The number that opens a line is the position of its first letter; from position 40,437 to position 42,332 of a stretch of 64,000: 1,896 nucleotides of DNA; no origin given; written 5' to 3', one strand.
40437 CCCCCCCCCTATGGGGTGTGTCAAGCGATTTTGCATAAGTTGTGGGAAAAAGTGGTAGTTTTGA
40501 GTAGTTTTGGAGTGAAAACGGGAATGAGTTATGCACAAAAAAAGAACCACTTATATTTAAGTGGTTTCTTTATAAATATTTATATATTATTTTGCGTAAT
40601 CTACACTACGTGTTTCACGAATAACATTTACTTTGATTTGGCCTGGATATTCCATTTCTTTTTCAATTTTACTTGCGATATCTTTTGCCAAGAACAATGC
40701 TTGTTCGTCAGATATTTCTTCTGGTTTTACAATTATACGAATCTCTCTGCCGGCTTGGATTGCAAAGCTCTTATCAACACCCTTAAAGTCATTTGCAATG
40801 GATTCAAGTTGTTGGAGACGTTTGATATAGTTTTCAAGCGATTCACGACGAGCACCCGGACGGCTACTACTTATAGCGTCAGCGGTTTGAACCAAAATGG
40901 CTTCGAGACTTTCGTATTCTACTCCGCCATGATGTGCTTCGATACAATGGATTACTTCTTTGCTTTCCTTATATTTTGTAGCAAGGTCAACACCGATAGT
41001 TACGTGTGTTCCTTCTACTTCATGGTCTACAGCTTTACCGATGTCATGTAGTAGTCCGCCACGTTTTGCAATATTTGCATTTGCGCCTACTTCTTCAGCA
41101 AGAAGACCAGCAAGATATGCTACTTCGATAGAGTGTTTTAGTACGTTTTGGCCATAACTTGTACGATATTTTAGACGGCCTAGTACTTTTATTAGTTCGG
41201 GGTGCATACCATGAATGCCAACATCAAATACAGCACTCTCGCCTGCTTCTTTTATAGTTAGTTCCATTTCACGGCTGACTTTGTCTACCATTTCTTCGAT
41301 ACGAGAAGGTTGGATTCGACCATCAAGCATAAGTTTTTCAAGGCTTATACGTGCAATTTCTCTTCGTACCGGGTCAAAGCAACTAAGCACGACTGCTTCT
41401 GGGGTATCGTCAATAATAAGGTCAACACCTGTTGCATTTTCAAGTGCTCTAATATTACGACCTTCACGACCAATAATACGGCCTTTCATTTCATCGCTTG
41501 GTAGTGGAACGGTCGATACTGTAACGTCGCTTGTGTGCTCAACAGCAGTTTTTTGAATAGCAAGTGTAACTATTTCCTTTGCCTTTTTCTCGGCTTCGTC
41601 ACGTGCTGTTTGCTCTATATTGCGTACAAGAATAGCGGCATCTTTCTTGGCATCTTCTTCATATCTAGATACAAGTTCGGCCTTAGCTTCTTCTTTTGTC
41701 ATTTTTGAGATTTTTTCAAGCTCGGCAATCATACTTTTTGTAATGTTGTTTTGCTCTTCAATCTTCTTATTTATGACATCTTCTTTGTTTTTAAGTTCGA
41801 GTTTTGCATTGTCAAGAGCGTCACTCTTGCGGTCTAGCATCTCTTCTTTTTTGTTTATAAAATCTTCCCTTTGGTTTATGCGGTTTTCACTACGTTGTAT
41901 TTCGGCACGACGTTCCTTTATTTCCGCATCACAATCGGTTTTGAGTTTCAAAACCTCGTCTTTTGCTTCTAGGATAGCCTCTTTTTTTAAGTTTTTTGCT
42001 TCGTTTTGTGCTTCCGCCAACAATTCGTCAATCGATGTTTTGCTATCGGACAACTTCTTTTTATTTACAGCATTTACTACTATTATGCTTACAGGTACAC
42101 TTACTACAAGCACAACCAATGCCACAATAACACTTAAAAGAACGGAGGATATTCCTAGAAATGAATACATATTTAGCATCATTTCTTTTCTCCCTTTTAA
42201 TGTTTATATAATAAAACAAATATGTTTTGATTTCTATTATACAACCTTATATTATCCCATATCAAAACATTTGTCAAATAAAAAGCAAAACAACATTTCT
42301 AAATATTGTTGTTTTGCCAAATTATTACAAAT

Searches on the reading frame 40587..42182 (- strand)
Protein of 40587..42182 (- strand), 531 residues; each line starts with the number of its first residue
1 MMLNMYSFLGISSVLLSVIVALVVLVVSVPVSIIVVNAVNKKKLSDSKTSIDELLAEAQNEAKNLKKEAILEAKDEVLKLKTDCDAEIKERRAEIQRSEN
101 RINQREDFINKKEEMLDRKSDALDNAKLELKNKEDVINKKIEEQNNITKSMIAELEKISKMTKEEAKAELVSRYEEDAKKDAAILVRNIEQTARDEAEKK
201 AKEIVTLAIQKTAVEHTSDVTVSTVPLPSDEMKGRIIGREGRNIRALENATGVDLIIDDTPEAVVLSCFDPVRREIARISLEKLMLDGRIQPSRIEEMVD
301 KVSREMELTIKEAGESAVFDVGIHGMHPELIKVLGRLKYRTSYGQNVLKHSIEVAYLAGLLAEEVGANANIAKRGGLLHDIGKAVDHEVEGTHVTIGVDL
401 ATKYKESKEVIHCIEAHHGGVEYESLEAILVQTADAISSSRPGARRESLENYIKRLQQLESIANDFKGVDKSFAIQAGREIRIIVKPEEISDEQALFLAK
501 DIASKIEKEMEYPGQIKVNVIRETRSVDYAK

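Call 12: search_protein_families(library=pfam, proteins=[window:40587-42182:-], max_evalue=0.01)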
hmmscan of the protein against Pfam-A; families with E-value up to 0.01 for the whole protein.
window:40587-42182:- (531 aa): 5 families
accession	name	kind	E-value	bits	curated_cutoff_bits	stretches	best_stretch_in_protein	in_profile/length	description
PF12072.13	RNase_Y_N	-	1e-48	165.9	32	1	17-216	2-201/201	RNase Y N-terminal region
PF01966.28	HD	-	8.5e-19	68.4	22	1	347-438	1-114/116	HD domain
PF00013.35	KH_1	-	3.2e-07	30.4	21.5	1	225-278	4-61/66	KH domain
PF08668.18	HDOD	-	7.4e-05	22.8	22.9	1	346-399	94-148/196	HDOD domain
PF13083.13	KH_KhpA-B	-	0.0034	17.7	32.1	0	218-247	26-54/73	KhpA/KhpB, KH domain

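Call 13: search_protein_families(library=ncbifam, proteins=[window:40587-42182:-], max_evalue=0.01)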
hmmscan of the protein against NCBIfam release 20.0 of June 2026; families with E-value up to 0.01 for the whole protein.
window:40587-42182:- (531 aa): 13 families
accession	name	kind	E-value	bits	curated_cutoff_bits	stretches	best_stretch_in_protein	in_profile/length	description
TIGR03319.1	RNase_Y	equivalog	2.1e-223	742.5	454.35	1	19-531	2-514/514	ribonuclease Y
NF009345.0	PRK12705.1-2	equivalog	3e-176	586.9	904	1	17-531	2-509/509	hypothetical protein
NF000997.0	PRK00106.1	equivalog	3.8e-173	576.8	937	1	45-531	49-535/535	ribonuclease Y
NF009344.0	PRK12705.1-1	equivalog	9.7e-168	559.3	831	1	86-531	127-572/572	hypothetical protein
NF009347.0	PRK12705.1-4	equivalog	7.1e-75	252.5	579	1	109-525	43-464/473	hypothetical protein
NF009346.0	PRK12705.1-3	equivalog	2.5e-24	85.9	545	1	270-509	223-467/493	hypothetical protein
TIGR00277.1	HDIG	domain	2.5e-23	81.8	27.6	1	343-419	1-83/84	HDIG domain-containing metalloprotein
NF010326.0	PRK13763.1-1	equivalog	3.8e-06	26.7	247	1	230-307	95-167/186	putative RNA-processing protein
TIGR00295.1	TIGR00295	hypoth_equivalog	1e-05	25.4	172.35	1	343-423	10-94/164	TIGR00295 family protein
NF005519.0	PRK07152.1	equivalog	1.6e-05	24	315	1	346-413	196-261/361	nicotinate-nucleotide adenylyltransferase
NF009343.0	PRK12703.1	equivalog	0.00012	21.1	434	1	339-422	180-262/339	tRNA (cytidine(56)-2'-O)-methyltransferase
NF002829.0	PRK03007.1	equivalog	0.0014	17.6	385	1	345-383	65-103/425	deoxyguanosinetriphosphate triphosphohydrolase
NF010328.0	PRK13763.1-3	equivalog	0.0023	17.7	194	1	231-289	118-172/197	putative RNA-processing protein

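Call 53: list_cluster_members(proteins=[window:40587-42182:-, window:40587-42179:-, window:61741-62439:-, window:59192-59767:-, window:58798-59220:-, window:62414-63172:-, window:57678-58835:-, window:42343-43497:-, window:61741-62454:-])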
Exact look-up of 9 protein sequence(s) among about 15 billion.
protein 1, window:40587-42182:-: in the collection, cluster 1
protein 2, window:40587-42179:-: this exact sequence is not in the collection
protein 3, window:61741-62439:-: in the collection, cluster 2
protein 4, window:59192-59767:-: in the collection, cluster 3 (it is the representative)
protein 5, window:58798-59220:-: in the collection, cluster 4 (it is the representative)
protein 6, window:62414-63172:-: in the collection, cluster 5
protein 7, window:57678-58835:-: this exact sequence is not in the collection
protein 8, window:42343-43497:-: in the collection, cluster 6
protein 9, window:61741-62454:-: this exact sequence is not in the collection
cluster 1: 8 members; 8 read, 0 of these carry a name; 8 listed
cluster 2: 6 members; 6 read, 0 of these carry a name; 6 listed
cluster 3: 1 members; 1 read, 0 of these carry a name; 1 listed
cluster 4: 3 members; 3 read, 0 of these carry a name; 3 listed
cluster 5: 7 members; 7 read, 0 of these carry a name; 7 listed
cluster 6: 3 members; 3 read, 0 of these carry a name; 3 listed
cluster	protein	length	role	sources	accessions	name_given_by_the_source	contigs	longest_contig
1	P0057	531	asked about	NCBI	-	-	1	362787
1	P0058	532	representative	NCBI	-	-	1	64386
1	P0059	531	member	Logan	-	-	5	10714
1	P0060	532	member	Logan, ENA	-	-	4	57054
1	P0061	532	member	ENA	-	-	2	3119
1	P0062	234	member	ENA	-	-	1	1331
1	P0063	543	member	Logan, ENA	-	-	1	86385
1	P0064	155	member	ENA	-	-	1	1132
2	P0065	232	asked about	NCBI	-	-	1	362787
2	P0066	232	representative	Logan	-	-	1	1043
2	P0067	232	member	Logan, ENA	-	-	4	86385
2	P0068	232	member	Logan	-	-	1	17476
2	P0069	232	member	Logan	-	-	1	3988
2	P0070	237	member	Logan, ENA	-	-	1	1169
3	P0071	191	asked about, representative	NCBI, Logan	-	-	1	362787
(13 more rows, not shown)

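Call 54: find_encoding_contigs(protein=P0059, flank=6000, max_places=10)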
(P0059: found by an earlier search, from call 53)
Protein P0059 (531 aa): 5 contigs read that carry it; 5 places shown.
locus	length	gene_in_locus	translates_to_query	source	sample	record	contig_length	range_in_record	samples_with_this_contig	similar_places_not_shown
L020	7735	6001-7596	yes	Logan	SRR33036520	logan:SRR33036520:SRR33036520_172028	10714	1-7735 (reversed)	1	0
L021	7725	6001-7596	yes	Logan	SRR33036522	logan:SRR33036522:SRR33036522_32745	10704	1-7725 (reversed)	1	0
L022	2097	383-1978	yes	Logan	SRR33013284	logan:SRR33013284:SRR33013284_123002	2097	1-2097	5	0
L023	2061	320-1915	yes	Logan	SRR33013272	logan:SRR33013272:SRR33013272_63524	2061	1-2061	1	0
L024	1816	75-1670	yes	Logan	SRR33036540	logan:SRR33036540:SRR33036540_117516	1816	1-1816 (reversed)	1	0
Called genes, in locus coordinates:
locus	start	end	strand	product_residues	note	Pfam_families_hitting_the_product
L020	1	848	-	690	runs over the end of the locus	-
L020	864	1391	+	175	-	PF03862:SpoVAC_SpoVAEB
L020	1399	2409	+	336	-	PF07451:SpoVAD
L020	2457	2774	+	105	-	PF03862:SpoVAC_SpoVAEB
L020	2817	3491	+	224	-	PF09560:Spore_YunB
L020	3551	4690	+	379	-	PF00266:Aminotran_5, PF00155:Aminotran_1_2 (faint)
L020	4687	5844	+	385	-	PF22025:ThiI_fer, PF02926:THUMP, PF02568:ThiI, PF06508:QueC (faint)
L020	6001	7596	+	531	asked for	PF12072:RNase_Y_N, PF00013:KH_1 (weak), PF01966:HD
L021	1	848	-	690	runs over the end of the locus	-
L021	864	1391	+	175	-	PF03862:SpoVAC_SpoVAEB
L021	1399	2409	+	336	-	PF07451:SpoVAD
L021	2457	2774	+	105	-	PF03862:SpoVAC_SpoVAEB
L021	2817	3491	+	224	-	PF09560:Spore_YunB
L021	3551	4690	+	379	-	PF00266:Aminotran_5, PF00155:Aminotran_1_2 (faint)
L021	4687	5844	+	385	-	PF22025:ThiI_fer, PF02926:THUMP, PF02568:ThiI, PF06508:QueC (faint)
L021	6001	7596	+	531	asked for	PF12072:RNase_Y_N, PF00013:KH_1 (weak), PF01966:HD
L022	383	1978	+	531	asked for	PF12072:RNase_Y_N, PF00013:KH_1 (weak), PF01966:HD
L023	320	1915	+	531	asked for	PF12072:RNase_Y_N, PF00013:KH_1 (weak), PF01966:HD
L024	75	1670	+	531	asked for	PF12072:RNase_Y_N, PF00013:KH_1 (weak), PF01966:HD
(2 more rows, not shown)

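Call 55: find_encoding_contigs(protein=P0068, flank=6000, max_places=10)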
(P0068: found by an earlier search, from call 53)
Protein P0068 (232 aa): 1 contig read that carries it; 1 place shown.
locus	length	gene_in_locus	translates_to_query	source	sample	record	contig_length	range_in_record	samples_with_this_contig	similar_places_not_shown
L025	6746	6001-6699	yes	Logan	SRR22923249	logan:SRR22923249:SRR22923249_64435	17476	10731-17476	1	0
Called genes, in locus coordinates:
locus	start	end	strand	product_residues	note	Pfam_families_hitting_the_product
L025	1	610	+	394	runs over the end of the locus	PF13742:tRNA_anti_2, PF01336:tRNA_anti-codon, PF02601:Exonuc_VII_L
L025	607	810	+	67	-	PF02609:Exonuc_VII_S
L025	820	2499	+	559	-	PF00587:tRNA-synt_2b, PF04073:tRNA_edit, PF03129:HGTP_anticodon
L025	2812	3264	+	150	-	PF01316:Arg_repressor, PF02863:Arg_repressor_C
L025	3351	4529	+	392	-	PF00768:Peptidase_S11, PF13354:Beta-lactamase2, PF07943:PBP5_C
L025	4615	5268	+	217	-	PF02163:Peptidase_M50 (weak)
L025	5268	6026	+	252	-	PF02616:SMC_ScpA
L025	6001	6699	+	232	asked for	PF04079:SMC_ScpB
